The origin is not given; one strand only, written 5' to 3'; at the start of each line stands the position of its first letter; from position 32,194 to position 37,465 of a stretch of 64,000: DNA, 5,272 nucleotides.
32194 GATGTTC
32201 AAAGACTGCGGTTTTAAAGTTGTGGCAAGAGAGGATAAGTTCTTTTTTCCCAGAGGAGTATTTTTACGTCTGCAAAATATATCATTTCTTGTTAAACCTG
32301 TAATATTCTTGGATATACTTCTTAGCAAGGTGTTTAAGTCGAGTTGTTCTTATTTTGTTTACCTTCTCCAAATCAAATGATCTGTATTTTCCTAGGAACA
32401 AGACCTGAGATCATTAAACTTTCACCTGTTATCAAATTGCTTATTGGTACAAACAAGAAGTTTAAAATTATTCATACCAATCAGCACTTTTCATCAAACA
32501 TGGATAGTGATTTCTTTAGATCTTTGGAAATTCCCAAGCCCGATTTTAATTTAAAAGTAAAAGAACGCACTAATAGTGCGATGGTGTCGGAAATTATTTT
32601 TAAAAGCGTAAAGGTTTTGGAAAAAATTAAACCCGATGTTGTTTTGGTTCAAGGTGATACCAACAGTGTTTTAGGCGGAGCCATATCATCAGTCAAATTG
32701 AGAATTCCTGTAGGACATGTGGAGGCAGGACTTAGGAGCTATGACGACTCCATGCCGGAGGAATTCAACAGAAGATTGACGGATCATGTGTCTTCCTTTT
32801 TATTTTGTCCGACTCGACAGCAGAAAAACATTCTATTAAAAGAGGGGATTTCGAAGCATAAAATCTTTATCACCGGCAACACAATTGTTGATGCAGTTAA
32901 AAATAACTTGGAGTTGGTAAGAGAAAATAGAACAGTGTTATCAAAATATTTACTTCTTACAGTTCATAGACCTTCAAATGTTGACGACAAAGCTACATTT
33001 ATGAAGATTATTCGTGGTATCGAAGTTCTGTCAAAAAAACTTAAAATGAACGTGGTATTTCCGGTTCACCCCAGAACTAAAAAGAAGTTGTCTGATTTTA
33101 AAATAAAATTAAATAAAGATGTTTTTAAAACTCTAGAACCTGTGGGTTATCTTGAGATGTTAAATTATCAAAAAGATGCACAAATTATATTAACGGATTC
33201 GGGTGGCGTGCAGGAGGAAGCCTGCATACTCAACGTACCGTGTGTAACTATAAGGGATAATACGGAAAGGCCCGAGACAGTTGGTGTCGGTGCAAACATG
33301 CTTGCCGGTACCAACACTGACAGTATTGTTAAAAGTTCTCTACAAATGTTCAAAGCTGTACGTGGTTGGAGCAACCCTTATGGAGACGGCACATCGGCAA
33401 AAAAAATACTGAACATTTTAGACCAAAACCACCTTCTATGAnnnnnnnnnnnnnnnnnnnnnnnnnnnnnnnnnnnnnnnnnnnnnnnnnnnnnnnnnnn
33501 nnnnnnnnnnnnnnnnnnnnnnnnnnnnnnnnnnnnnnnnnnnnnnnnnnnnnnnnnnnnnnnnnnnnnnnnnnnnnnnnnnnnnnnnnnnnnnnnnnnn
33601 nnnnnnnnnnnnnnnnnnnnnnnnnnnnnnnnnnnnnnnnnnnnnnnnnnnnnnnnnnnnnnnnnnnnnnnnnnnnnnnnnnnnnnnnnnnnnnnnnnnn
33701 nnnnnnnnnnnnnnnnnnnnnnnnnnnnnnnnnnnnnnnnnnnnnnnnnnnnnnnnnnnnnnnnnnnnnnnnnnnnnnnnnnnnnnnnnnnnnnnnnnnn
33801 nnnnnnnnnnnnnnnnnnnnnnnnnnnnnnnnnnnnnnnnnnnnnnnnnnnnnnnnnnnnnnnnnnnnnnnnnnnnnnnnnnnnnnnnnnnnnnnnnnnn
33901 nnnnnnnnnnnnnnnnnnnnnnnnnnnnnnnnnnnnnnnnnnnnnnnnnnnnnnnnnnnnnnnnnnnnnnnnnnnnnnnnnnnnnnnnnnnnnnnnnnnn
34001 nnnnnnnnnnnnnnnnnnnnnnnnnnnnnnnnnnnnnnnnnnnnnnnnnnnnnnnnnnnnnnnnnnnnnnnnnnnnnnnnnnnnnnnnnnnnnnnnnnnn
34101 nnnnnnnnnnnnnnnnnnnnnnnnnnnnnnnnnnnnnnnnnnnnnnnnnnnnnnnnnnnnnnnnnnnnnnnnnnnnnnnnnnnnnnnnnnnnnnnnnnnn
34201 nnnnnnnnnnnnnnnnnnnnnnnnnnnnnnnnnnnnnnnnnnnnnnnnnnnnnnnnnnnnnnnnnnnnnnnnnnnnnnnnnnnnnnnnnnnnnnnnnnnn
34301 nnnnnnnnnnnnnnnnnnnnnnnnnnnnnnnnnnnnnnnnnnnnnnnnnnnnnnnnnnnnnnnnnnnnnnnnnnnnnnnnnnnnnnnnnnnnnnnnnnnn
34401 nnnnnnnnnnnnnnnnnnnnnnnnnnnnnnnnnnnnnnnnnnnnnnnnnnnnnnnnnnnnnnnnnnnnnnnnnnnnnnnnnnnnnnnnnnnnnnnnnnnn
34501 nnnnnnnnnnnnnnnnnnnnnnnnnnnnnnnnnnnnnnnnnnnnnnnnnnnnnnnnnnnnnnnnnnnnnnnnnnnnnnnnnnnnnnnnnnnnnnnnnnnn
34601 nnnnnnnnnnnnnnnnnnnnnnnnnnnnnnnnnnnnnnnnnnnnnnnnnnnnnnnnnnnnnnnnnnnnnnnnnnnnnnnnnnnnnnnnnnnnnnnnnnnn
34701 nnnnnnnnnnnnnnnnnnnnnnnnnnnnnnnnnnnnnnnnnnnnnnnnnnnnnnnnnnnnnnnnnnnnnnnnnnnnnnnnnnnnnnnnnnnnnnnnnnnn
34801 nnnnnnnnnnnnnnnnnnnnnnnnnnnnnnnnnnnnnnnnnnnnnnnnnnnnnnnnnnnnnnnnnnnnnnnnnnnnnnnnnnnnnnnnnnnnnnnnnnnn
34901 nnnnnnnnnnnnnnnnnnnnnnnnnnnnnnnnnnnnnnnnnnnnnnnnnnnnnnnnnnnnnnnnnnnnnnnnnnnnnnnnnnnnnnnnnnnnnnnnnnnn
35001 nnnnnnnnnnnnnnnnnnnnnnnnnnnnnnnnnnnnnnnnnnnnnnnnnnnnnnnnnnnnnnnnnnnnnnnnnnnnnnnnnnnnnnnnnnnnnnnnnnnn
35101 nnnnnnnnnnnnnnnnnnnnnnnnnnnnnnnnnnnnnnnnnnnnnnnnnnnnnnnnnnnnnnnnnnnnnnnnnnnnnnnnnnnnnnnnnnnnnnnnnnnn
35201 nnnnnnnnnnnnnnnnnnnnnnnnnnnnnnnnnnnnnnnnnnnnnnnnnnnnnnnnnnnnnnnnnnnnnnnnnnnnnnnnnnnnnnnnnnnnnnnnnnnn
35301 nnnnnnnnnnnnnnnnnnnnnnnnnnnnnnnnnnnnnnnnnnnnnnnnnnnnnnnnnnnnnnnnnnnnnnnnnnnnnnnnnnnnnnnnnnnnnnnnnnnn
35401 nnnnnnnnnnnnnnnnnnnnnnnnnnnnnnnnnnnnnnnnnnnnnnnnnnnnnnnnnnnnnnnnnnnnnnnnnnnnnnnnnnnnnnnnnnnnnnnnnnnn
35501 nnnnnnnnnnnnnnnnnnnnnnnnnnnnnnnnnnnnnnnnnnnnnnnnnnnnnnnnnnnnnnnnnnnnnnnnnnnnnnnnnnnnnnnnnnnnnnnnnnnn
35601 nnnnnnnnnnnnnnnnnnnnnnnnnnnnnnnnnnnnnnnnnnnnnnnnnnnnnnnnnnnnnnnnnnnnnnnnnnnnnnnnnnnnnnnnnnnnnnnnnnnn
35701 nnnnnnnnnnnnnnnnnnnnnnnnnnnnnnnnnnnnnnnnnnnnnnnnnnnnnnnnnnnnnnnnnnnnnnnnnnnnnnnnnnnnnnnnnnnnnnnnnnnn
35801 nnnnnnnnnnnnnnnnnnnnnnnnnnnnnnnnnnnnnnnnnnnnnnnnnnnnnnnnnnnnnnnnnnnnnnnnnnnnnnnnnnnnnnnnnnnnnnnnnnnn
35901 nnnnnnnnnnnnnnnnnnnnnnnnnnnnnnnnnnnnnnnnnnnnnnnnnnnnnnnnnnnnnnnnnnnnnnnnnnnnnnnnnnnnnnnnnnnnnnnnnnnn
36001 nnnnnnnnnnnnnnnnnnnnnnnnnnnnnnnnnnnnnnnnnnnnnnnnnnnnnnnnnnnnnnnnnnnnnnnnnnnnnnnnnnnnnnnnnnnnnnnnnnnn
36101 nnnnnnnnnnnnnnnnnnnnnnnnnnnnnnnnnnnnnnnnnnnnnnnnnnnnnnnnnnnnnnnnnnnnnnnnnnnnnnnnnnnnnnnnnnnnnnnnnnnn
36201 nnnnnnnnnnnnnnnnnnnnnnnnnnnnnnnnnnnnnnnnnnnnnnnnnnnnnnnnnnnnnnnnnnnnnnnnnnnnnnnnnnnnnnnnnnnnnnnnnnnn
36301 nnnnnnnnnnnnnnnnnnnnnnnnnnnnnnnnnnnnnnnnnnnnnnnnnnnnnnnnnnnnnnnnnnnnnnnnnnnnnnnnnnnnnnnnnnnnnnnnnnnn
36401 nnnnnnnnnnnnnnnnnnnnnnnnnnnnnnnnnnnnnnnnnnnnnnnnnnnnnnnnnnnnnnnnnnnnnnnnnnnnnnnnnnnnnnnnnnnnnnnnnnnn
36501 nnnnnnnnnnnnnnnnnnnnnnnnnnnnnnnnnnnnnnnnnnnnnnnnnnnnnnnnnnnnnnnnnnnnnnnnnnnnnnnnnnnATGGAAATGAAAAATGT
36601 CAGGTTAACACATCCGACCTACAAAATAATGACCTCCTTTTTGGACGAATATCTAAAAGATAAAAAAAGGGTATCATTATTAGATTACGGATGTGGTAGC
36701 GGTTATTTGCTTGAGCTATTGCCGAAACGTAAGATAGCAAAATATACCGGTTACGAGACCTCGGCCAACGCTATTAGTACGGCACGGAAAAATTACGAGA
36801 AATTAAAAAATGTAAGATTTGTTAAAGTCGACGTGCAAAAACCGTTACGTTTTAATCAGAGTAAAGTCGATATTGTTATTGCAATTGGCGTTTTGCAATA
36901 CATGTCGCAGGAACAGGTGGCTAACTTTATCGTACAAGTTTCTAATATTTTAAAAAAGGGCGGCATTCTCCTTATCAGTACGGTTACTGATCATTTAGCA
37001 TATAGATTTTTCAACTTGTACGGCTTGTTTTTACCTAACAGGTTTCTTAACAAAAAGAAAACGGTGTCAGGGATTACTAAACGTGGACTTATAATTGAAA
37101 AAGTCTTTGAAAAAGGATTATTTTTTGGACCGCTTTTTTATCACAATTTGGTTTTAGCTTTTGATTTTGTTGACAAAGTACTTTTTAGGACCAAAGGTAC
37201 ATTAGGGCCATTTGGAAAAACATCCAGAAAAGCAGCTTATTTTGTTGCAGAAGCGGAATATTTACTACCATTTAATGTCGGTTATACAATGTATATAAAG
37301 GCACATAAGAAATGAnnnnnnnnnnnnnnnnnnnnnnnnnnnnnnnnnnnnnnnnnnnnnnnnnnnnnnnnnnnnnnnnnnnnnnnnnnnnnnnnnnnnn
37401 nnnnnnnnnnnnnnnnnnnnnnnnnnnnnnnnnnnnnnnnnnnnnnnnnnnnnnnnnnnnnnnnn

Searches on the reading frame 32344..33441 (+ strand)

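Call 10: search_protein_families(library=pfam, proteins=[window:32344-33441:+], max_evalue=0.001)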
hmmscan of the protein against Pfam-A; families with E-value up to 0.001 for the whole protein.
window:32344-33441:+ (365 aa): 1 family
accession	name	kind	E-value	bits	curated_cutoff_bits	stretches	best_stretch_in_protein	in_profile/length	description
PF02350.25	Epimerase_2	-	1.3e-105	353.5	30.6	1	39-359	10-346/347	UDP-N-acetylglucosamine 2-epimerase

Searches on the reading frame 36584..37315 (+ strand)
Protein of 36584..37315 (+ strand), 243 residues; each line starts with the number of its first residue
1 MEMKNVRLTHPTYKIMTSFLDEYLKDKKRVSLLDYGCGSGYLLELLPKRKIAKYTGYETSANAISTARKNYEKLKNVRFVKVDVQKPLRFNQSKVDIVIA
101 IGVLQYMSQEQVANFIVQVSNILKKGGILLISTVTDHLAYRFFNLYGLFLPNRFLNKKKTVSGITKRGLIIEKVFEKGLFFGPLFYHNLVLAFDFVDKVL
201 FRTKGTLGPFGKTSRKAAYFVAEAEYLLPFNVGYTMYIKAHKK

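Call 11: search_protein_families(library=pfam, proteins=[window:36584-37315:+], max_evalue=0.001)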
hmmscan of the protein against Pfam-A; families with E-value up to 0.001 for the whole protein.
window:36584-37315:+ (243 aa): 16 families
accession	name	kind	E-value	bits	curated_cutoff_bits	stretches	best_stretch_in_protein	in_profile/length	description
PF13847.12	Methyltransf_31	-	1.4e-18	67.4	27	1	27-135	2-113/145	Methyltransferase domain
PF13649.12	Methyltransf_25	-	2.4e-17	63.9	27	1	33-127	2-97/97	Methyltransferase domain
PF08241.18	Methyltransf_11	-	4.3e-17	63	21.2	1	33-131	1-95/95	Methyltransferase domain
PF13489.12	Methyltransf_23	-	4.6e-16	59.4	27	1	16-149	9-136/164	Methyltransferase domain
PF08242.18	Methyltransf_12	-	3.1e-15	57.1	30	1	33-129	1-98/98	Methyltransferase domain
PF02353.26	CMAS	-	8.4e-11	42.1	27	1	29-137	63-170/273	Mycolic acid cyclopropane synthetase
PF06325.19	PrmA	-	8.9e-10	39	22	1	9-134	144-261/296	Ribosomal protein L11 methyltransferase (PrmA)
PF05175.20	MTS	-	1.7e-09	38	23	1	17-141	20-147/170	Methyltransferase small domain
PF13679.12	Methyltransf_32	-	8.3e-07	29.5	27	1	12-101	9-108/143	Methyltransferase domain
PF03291.22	mRNA_G-N7_MeTrfase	-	1.1e-06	28.4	26.6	1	18-136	47-184/315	mRNA (guanine-N(7))-methyltransferase domain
PF05401.17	NodS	-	3.4e-06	27.5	24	1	19-145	34-158/201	Nodulation protein S (NodS)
PF01739.24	CheR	-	8.5e-06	25.8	27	1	69-131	112-173/195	CheR methyltransferase, SAM binding domain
PF07021.18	MetW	-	2.8e-05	24.3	21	1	23-109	10-90/193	Methionine biosynthesis protein MetW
PF11599.14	AviRa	-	0.00016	21.7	25.7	1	6-76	32-102/232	RRNA methyltransferase AviRa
PF03848.20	TehB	-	0.0005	20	20.4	1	29-133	31-134/193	Tellurite resistance protein TehB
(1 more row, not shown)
